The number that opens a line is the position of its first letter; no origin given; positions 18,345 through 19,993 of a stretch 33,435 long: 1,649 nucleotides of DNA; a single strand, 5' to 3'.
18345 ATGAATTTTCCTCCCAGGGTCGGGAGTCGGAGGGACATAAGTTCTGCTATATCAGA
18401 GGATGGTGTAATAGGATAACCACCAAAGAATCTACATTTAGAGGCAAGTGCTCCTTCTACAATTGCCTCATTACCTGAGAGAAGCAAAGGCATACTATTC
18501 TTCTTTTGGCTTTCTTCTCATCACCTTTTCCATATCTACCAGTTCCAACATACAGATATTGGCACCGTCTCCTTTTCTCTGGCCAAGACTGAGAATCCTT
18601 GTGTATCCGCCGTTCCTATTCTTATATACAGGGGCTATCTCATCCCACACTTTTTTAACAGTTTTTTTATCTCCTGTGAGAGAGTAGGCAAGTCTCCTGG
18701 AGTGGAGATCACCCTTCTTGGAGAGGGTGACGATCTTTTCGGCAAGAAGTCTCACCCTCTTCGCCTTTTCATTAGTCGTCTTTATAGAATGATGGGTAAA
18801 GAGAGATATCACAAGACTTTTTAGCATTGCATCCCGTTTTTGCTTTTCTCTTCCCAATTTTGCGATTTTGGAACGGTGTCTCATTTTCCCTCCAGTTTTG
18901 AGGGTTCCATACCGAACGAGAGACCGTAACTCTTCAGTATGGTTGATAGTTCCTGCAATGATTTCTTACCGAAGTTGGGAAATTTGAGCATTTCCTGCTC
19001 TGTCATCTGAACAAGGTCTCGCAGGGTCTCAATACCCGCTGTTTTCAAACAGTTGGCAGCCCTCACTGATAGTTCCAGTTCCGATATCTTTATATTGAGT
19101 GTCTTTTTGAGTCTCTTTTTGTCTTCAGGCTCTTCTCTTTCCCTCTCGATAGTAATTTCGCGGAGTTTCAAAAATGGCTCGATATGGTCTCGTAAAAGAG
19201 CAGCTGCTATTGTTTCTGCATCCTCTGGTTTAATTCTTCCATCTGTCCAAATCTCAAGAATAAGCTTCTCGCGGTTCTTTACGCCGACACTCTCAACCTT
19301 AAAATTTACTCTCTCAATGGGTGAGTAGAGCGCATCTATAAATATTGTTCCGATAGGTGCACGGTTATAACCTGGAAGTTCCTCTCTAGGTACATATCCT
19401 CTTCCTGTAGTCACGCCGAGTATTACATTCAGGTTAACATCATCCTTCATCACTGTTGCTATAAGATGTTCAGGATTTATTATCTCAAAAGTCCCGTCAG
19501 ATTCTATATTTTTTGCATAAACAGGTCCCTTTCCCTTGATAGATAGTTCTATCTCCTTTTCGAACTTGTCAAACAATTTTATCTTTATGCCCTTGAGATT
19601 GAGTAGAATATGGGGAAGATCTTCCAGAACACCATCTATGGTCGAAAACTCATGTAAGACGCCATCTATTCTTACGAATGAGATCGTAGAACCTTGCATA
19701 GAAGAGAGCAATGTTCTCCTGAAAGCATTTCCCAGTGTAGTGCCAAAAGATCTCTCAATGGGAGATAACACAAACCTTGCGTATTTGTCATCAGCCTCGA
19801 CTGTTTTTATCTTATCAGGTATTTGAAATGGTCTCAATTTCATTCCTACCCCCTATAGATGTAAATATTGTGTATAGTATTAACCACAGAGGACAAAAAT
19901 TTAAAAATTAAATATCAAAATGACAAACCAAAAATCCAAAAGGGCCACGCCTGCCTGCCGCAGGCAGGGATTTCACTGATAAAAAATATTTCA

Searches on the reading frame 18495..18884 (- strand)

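Call 9: search_protein_families(library=pfam, proteins=[window:18495-18884:-])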
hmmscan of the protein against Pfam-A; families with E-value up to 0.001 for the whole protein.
window:18495-18884:- (129 aa): 1 family
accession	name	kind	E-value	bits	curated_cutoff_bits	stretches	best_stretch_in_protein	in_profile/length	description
PF01196.24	Ribosomal_L17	-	1.8e-33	115.8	27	1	20-116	1-97/97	Ribosomal protein L17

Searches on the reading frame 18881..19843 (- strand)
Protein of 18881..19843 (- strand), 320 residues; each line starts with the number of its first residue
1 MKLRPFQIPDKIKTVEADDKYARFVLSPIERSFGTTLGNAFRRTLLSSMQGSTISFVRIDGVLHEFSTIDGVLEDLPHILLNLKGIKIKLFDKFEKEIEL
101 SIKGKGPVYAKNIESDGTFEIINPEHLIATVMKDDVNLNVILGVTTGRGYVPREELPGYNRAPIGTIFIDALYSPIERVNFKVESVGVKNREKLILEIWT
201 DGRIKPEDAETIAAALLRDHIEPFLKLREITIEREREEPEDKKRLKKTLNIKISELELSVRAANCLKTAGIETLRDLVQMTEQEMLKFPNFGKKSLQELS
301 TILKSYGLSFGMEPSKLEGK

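Call 9: search_protein_families(library=pfam, proteins=[window:18881-19843:-])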
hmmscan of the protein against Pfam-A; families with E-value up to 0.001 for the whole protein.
window:18881-19843:- (320 aa): 4 families
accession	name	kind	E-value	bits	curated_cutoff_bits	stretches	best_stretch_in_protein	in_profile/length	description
PF01000.31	RNA_pol_A_bac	-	1.2e-26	93.7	33.9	1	57-174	1-119/119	RNA polymerase Rpb3/RpoA insert domain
PF03118.21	RNA_pol_A_CTD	-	4.4e-26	90.8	23.8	1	241-304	3-66/67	Bacterial RNA polymerase, alpha chain C terminal domain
PF01193.29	RNA_pol_L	-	6e-18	64.8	24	1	28-220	2-73/74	RNA polymerase Rpb3/Rpb11 dimerisation domain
PF14520.12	HHH_5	-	2.5e-06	28.3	27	0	262-299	15-51/57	Helix-hairpin-helix domain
